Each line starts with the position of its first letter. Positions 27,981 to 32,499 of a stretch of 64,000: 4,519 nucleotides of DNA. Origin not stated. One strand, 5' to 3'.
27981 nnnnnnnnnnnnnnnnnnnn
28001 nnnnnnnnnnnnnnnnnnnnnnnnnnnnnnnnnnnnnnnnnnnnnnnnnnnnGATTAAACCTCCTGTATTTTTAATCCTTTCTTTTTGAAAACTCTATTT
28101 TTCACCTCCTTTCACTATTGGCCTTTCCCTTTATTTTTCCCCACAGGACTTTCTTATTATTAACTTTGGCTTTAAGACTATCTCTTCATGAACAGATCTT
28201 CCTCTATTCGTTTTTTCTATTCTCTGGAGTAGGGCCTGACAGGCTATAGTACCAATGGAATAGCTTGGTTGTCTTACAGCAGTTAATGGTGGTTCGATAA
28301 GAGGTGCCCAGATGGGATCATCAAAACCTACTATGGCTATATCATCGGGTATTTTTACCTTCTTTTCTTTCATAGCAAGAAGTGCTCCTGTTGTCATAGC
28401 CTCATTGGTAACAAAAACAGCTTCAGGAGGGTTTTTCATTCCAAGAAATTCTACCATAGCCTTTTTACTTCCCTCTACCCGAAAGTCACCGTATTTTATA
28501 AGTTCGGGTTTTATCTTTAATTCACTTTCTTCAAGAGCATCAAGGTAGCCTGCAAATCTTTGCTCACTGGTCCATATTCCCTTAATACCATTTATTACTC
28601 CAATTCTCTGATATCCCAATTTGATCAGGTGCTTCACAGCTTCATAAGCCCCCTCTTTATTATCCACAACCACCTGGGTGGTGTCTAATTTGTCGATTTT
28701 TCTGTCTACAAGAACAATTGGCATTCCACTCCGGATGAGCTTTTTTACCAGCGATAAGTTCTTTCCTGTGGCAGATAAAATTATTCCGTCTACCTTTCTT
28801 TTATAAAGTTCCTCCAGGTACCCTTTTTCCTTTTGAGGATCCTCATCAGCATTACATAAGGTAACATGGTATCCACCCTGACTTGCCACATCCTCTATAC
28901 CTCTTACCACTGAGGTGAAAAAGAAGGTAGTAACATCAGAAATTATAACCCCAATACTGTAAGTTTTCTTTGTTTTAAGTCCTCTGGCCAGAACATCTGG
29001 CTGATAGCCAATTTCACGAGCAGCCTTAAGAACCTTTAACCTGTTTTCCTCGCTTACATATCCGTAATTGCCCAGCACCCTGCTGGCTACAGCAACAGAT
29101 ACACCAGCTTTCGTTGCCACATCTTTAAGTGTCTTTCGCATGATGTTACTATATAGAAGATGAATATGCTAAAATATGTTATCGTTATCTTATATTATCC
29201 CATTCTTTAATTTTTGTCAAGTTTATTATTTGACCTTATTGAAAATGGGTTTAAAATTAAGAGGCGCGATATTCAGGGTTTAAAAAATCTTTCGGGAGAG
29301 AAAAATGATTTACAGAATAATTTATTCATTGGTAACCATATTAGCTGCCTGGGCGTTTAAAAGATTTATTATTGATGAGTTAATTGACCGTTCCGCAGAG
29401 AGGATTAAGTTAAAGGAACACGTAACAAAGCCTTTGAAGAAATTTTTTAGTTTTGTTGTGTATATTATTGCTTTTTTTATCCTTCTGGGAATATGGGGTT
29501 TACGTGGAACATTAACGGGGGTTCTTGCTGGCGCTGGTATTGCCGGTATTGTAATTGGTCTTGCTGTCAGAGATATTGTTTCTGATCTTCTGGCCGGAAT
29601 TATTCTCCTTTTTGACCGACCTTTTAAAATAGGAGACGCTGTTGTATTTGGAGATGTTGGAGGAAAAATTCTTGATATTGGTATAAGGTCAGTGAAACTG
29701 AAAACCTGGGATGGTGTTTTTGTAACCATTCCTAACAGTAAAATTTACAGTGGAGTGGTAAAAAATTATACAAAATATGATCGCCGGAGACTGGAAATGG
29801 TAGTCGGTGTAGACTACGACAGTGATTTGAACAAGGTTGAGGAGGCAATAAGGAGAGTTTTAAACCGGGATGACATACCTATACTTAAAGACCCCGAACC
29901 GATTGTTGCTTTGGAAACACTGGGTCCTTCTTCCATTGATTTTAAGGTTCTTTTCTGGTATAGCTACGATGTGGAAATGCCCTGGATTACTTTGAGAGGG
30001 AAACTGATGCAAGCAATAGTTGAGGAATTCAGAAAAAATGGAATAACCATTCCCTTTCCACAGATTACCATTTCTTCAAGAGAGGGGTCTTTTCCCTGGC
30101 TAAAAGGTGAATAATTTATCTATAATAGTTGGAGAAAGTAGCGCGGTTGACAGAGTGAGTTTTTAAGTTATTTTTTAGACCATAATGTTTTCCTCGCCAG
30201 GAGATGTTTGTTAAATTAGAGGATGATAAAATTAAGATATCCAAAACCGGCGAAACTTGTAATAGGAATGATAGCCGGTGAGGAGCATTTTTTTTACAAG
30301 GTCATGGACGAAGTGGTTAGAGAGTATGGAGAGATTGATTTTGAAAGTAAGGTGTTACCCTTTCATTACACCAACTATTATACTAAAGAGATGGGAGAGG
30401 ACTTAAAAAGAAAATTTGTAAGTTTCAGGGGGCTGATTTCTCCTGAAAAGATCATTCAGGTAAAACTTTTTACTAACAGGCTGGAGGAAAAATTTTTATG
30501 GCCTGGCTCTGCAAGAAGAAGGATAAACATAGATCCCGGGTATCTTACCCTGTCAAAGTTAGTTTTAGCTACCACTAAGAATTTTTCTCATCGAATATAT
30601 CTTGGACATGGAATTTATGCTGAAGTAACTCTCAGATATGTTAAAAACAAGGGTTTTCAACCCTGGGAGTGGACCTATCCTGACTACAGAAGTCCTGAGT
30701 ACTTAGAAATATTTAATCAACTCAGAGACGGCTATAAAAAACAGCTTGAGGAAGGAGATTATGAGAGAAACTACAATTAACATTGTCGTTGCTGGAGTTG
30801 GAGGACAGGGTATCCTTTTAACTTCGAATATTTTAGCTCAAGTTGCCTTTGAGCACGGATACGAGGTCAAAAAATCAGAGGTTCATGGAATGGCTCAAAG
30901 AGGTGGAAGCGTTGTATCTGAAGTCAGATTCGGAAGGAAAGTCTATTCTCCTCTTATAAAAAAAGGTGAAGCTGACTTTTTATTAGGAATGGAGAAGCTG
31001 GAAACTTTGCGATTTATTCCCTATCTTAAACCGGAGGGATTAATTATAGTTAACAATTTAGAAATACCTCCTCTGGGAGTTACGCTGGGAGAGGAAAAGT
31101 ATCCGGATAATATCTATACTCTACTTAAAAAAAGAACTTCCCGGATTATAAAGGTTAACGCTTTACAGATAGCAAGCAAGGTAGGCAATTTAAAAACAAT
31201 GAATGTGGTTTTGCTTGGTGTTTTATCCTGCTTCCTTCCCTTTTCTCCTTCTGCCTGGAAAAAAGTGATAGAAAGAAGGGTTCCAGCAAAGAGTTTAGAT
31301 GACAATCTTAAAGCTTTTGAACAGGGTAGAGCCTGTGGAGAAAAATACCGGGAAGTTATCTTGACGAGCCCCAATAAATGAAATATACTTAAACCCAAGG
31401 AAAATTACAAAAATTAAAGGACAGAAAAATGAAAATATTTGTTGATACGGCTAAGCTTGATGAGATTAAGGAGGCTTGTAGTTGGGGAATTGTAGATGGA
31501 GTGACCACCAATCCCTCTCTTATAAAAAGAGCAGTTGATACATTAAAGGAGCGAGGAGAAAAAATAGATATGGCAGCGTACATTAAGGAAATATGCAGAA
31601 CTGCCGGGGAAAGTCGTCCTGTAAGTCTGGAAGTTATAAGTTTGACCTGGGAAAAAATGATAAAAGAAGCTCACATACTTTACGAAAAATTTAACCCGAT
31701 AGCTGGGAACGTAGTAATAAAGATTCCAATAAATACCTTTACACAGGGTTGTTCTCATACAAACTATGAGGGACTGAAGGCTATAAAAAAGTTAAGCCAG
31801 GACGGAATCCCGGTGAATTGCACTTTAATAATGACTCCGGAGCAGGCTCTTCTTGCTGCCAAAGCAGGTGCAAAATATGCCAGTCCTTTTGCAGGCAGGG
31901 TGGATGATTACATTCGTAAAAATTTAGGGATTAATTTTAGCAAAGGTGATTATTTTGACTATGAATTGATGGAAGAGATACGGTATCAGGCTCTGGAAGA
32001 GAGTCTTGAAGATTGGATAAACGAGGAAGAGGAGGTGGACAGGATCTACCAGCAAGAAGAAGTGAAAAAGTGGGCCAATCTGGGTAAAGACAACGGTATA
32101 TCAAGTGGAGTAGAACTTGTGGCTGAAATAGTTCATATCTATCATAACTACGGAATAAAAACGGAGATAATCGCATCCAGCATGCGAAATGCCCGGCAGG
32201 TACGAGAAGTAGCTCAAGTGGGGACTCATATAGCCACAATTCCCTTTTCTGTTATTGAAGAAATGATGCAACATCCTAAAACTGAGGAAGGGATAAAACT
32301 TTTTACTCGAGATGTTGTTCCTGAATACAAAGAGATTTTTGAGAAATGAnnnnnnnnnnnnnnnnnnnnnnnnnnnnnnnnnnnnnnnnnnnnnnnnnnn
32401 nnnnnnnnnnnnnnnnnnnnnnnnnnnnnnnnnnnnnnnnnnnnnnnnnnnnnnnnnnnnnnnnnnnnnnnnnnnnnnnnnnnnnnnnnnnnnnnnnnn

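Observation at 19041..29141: LacI-regulated operon combining sugar ABC transporter, two URO-D-like proteins, a FucI-like isomerase and a tungsten AOR: candidate non-canonical sugar catabolic route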

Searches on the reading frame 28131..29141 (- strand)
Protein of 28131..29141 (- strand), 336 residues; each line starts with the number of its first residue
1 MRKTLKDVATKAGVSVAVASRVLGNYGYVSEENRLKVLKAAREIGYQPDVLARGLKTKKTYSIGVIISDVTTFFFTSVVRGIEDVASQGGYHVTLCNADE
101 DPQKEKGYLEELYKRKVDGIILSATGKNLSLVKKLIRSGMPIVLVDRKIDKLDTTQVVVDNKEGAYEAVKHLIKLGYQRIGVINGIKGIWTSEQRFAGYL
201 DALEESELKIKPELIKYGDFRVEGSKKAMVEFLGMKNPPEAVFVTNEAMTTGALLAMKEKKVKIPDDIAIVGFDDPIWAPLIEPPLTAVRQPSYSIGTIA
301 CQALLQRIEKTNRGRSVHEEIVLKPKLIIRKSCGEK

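Call 3: search_protein_families(library=pfam, proteins=[window:28131-29141:-])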
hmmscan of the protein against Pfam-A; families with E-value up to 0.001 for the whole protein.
window:28131-29141:- (336 aa): 4 families
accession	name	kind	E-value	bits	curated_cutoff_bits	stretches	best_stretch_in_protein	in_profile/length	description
PF13377.12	Peripla_BP_3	-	1.8e-31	109.9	26.5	1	169-333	1-167/167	Periplasmic binding protein-like domain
PF00532.27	Peripla_BP_1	-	3e-31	109.4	22.2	1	61-317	2-267/281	Periplasmic binding proteins and sugar binding domain of LacI family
PF13407.12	Peripla_BP_4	-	6.3e-24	85.3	35.1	1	63-276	1-219/258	Periplasmic binding protein domain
PF00356.27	LacI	-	2.9e-16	59.4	27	1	4-49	1-46/46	Bacterial regulatory proteins, lacI family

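Call 4: search_protein_families(library=ncbifam, proteins=[window:28131-29141:-])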
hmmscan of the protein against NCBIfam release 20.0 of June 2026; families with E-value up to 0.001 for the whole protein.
window:28131-29141:- (336 aa): 22 families
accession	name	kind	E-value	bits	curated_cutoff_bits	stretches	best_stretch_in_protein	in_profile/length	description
NF007979.0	PRK10703.1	equivalog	7.8e-72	242.2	501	1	4-334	3-332/341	HTH-type transcriptional repressor PurR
NF008269.0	PRK11041.1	equivalog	1.1e-71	241.6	436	1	3-333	10-337/342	DNA-binding transcriptional regulator CytR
NF007743.0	PRK10423.1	equivalog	3e-70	236.9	531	1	4-332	3-329/330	ribose operon transcriptional repressor RbsR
NF047341.1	lactose_RbsR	equivalog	1.4e-69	235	382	1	3-333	3-328/331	ribose utilization transcriptional repressor RbsR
TIGR01481.1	ccpA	equivalog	8.1e-61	206.2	442.35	1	4-328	4-323/330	catabolite control protein A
NF007706.0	PRK10401.1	equivalog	1.8e-60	205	555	1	4-333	3-329/346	HTH-type transcriptional regulator GalS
NF008002.0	PRK10727.1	equivalog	2.7e-59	201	557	1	4-333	3-329/341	HTH-type transcriptional regulator GalR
NF007075.0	PRK09526.1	subfamily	2.9e-51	174.4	340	1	3-334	6-332/358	LacI family DNA-binding transcriptional regulator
NF051853.1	TransRegUriRCory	equivalog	4.9e-51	173.8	550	1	4-332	2-323/327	transcriptional regulator UriR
NF052440.1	TransRegGNTRPSEAE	equivalog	4.2e-48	164.1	400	1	2-314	5-317/333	HTH-type transcriptional regulator GntR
TIGR02417.1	fruct_sucro_rep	subfamily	6.3e-48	163.7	389.55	1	4-312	1-311/327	D-fructose-responsive transcription factor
NF047913.1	TransRegIdnR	equivalog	1.8e-42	145.8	500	1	2-316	5-318/331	DNA-binding transcriptional regulator IdnR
NF008452.0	PRK11303.1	equivalog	2.5e-42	145.3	385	1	4-318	2-318/332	catabolite repressor/activator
NF007449.0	PRK10014.1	subfamily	6.1e-41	140.6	310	1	3-330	7-341/342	Mal regulon transcriptional regulator MalI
NF011563.0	PRK14987.1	equivalog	2e-31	109.5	433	1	2-309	5-310/331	gluconate operon transcriptional repressor GntR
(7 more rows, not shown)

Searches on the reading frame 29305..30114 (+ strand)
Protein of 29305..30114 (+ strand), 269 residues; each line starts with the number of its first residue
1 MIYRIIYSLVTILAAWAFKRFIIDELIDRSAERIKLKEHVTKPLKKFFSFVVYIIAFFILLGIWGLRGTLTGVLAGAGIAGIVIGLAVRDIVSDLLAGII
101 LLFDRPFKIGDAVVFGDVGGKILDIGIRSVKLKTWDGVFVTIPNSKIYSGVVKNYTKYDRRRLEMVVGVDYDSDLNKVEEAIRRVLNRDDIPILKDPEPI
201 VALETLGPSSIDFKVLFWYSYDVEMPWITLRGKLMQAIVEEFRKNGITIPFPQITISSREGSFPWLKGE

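Call 17: search_protein_families(library=pfam, proteins=[window:29305-30114:+])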
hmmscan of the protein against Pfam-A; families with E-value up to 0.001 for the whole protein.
window:29305-30114:+ (269 aa): 2 families
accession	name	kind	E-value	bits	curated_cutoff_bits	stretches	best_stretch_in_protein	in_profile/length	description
PF00924.24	MS_channel_2nd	-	1.3e-23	83.3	20.2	1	90-157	1-68/68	Mechanosensitive ion channel, beta-domain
PF21082.3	MS_channel_3rd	-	8.7e-12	45.7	21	1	164-249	2-88/88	Mechanosensitive ion channel MscS, C-terminal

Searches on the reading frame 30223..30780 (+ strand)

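Call 17: search_protein_families(library=pfam, proteins=[window:30223-30780:+])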
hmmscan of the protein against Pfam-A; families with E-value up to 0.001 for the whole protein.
window:30223-30780:+ (185 aa): 1 family
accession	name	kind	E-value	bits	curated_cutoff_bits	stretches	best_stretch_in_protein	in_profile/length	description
PF14385.11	DUF4416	-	3.6e-61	206.3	27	1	9-171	2-162/162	Domain of unknown function (DUF4416)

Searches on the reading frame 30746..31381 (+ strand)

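Call 17: search_protein_families(library=pfam, proteins=[window:30746-31381:+])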
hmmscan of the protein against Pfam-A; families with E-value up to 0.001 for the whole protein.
window:30746-31381:+ (211 aa): 1 family
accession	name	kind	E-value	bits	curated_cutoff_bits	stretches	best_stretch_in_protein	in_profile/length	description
PF01558.24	POR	-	2.3e-43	148.8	27.4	1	19-195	1-172/173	Pyruvate ferredoxin/flavodoxin oxidoreductase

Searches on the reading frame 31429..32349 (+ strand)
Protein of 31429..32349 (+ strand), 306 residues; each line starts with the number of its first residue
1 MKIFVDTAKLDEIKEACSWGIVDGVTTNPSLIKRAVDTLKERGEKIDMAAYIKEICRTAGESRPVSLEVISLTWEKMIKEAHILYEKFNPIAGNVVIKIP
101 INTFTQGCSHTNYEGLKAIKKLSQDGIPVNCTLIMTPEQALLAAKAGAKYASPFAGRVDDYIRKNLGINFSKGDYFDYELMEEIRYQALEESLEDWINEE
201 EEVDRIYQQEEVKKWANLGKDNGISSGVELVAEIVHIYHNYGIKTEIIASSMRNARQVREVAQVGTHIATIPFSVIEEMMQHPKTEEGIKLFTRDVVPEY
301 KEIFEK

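Call 17: search_protein_families(library=pfam, proteins=[window:31429-32349:+])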
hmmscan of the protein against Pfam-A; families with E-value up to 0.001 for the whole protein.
window:31429-32349:+ (306 aa): 1 family
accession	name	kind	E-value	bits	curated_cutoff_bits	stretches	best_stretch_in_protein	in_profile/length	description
PF00923.25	TAL_FSA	-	2.6e-57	194.8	27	2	3-167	1-172/285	Transaldolase/Fructose-6-phosphate aldolase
